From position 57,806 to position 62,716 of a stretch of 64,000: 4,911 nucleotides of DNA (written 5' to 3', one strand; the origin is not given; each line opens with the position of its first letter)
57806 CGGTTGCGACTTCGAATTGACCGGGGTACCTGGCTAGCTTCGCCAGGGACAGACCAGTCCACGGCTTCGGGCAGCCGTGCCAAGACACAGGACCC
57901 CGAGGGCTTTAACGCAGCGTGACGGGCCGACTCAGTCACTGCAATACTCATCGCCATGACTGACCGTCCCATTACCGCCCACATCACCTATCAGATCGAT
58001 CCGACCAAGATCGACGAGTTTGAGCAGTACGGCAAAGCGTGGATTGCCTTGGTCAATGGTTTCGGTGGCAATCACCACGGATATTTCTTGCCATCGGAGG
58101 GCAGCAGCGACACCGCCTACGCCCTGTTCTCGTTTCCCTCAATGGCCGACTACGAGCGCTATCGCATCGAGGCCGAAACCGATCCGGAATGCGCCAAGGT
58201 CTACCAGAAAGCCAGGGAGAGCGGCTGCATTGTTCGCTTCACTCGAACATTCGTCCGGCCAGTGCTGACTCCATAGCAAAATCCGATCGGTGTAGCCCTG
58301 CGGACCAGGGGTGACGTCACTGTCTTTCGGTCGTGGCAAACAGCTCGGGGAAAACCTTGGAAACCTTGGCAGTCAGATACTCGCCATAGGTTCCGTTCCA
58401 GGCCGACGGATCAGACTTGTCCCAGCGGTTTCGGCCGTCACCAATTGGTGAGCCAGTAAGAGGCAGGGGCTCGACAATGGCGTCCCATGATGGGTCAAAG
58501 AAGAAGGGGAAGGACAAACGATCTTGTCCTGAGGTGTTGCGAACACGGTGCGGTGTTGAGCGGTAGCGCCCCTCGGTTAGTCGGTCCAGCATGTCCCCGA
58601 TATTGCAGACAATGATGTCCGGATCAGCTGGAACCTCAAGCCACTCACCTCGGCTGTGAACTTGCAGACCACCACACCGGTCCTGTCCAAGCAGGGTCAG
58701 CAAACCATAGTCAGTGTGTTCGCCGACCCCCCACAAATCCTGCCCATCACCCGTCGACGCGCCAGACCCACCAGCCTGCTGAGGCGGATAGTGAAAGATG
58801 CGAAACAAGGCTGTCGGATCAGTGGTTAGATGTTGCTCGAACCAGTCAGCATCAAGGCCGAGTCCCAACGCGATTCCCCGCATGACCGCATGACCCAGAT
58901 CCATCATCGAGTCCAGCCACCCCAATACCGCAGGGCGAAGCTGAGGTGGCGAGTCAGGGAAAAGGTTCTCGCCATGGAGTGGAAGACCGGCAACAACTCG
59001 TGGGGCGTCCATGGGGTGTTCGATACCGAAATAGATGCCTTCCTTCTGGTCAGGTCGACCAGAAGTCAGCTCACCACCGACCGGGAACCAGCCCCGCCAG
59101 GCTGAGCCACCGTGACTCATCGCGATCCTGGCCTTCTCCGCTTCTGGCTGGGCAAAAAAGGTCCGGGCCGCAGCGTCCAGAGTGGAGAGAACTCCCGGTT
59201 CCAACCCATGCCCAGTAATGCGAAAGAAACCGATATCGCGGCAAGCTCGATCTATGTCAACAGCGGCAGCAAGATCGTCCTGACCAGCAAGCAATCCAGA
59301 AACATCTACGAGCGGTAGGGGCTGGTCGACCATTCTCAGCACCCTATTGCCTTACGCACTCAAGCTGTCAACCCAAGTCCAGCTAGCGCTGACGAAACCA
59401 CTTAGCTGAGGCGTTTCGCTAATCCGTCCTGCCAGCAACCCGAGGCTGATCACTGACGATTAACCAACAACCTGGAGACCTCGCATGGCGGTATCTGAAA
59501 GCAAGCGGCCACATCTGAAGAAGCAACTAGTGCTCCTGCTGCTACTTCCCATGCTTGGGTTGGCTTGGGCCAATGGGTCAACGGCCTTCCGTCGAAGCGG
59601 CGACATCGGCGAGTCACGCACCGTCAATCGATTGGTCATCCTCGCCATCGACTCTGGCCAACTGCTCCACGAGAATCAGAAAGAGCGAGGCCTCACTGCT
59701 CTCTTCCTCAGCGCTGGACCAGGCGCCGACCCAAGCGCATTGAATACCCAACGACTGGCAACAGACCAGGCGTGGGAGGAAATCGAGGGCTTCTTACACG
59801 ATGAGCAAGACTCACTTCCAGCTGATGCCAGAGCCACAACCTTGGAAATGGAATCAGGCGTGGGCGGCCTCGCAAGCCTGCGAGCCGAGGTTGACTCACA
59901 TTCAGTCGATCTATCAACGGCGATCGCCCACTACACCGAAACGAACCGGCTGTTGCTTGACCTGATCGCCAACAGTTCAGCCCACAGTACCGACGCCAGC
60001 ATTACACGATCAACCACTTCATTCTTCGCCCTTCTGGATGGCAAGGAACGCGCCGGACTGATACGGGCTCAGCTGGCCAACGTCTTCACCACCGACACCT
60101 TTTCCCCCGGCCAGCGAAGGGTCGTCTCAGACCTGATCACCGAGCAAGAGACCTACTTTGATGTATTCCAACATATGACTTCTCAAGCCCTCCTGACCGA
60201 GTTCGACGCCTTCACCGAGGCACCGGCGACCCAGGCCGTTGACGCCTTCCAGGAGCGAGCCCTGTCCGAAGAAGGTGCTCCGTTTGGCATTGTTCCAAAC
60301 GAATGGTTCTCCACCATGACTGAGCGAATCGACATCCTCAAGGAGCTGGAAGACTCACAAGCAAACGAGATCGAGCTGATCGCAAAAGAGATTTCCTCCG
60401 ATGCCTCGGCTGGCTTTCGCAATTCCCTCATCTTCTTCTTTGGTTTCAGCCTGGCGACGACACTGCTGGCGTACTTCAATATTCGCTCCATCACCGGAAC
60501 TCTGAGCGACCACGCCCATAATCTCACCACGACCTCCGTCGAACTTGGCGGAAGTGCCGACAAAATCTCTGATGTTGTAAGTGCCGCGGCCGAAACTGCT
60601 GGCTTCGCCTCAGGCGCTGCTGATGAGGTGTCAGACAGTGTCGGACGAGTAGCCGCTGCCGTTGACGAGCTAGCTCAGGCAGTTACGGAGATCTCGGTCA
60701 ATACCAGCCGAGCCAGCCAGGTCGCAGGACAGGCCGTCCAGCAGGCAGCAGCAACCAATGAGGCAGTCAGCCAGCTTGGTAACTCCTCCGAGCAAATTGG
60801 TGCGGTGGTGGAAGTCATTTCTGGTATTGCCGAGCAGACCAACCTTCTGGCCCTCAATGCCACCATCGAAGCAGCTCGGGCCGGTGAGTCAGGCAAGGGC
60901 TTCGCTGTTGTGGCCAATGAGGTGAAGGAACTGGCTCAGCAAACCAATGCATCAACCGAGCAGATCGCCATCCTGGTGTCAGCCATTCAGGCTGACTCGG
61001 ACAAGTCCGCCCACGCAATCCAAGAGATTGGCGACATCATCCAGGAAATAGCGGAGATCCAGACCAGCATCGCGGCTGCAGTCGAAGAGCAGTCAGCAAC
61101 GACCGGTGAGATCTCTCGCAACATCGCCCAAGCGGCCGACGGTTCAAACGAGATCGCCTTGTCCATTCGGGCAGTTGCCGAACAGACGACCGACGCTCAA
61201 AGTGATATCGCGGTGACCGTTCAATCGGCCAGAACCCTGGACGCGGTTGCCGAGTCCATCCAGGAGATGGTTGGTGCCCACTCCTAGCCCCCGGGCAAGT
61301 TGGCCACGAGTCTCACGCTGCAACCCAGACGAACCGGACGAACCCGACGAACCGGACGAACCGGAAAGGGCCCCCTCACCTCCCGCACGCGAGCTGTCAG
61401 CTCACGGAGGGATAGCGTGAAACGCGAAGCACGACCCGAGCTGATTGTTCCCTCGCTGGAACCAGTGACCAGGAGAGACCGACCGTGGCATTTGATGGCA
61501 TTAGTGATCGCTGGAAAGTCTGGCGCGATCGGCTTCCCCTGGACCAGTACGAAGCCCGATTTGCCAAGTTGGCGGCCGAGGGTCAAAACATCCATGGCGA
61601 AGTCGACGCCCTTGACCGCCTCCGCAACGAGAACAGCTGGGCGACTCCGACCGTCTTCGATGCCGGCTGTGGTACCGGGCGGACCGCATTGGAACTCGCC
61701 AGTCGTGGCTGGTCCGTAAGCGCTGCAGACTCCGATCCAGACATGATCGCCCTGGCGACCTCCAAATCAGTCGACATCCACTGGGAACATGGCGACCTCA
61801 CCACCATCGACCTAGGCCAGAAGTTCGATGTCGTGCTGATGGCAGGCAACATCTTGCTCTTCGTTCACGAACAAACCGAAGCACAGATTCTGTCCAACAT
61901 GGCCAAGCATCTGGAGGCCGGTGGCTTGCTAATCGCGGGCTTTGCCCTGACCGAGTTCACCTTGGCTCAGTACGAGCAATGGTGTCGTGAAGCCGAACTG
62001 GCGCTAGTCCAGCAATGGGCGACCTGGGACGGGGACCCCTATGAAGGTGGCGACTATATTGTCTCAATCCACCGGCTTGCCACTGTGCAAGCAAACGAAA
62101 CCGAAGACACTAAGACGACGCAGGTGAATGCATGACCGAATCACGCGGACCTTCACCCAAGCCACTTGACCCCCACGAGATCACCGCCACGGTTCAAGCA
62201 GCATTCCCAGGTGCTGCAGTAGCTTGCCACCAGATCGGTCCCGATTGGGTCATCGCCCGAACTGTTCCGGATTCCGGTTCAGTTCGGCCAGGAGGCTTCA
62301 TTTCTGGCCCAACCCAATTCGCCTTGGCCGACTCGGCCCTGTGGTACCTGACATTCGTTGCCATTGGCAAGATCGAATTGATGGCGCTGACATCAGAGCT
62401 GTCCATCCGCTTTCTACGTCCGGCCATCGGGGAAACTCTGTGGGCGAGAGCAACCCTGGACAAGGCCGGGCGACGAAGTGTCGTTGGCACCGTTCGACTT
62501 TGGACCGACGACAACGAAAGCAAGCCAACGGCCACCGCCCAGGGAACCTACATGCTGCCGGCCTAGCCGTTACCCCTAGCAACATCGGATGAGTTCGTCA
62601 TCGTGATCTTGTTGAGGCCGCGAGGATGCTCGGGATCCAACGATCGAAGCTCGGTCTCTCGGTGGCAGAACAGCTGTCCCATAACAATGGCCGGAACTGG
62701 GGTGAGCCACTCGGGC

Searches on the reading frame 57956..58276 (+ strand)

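Call 51: search_protein_families(library=pfam, proteins=[window:57956-58276:+], max_evalue=0.00001)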
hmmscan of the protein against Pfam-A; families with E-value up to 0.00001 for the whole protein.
window:57956-58276:+ (106 aa): 1 family
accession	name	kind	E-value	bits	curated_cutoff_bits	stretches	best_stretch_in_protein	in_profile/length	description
PF07978.19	NIPSNAP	-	1e-18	67.8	22.3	1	10-103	4-98/102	NIPSNAP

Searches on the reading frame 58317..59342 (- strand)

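Call 51: search_protein_families(library=pfam, proteins=[window:58317-59342:-], max_evalue=0.00001)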
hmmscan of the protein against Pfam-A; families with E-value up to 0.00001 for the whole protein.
window:58317-59342:- (341 aa): 2 families
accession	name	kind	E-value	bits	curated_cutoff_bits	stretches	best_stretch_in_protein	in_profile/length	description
PF14226.12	DIOX_N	-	2.9e-25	89.6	27.3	1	9-130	1-116/117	non-haem dioxygenase in morphine synthesis N-terminal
PF03171.26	2OG-FeII_Oxy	-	5.1e-22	78.5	23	1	178-284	3-101/101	2OG-Fe(II) oxygenase superfamily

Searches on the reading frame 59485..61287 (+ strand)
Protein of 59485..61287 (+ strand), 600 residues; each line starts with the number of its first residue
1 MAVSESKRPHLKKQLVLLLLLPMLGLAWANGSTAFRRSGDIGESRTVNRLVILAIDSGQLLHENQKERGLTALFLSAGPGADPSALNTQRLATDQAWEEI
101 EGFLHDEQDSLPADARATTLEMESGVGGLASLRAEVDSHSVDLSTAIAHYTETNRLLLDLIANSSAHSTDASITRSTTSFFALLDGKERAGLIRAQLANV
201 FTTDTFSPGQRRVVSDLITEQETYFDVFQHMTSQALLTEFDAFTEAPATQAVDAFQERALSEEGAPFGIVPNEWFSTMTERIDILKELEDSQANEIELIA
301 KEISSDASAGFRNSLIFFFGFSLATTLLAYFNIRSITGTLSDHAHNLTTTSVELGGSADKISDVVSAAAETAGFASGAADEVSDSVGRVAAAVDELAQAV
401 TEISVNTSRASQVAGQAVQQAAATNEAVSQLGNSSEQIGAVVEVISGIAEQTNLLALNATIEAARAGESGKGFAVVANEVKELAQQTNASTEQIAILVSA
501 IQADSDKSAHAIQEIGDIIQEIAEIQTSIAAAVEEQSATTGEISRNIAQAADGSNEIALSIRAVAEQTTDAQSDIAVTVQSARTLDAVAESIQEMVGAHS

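Call 51: search_protein_families(library=pfam, proteins=[window:59485-61287:+], max_evalue=0.00001)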
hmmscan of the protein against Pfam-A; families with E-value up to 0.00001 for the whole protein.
window:59485-61287:+ (600 aa): 2 families
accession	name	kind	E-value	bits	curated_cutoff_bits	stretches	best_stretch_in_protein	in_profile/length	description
PF08376.15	NIT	-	5.9e-52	177.9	24.9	1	59-296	1-238/239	Nitrate and nitrite sensing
PF00015.26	MCPsignal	-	9e-34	117.2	34.6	1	408-570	5-167/172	Methyl-accepting chemotaxis protein (MCP) signalling domain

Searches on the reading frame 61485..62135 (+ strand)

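Call 51: search_protein_families(library=pfam, proteins=[window:61485-62135:+], max_evalue=0.00001)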
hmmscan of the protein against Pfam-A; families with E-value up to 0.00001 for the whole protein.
window:61485-62135:+ (216 aa): 8 families
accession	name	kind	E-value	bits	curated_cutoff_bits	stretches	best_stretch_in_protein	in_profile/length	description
PF13649.12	Methyltransf_25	-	1e-16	61.9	27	1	57-147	1-97/97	Methyltransferase domain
PF08241.18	Methyltransf_11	-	1.4e-11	45.3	21.2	1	59-150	2-94/95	Methyltransferase domain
PF08242.18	Methyltransf_12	-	3e-11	44.3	30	1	59-149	2-98/98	Methyltransferase domain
PF03848.20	TehB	-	1.2e-10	41.6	20.4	1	56-152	33-135/193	Tellurite resistance protein TehB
PF13847.12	Methyltransf_31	-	6.9e-09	36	27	1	56-176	6-130/145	Methyltransferase domain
PF01739.24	CheR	-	4.4e-07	30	27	0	98-152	120-174/195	CheR methyltransferase, SAM binding domain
PF13489.12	Methyltransf_23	-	2e-06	28.1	27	1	52-157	21-122/164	Methyltransferase domain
PF05401.17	NodS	-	3.3e-06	27.5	24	1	56-174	46-167/201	Nodulation protein S (NodS)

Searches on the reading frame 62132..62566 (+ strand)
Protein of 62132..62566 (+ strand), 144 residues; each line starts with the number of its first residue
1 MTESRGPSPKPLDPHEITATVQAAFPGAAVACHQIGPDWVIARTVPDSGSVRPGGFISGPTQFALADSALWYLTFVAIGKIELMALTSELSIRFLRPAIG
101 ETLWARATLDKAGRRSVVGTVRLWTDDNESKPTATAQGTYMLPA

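Call 51: search_protein_families(library=pfam, proteins=[window:62132-62566:+], max_evalue=0.00001)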
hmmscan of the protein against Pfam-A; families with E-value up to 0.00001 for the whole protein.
window:62132-62566:+ (144 aa): 1 family
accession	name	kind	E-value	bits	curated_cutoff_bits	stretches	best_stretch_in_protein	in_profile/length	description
PF03061.28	4HBT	-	9.3e-13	48.7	20.6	1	54-129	1-76/79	Thioesterase superfamily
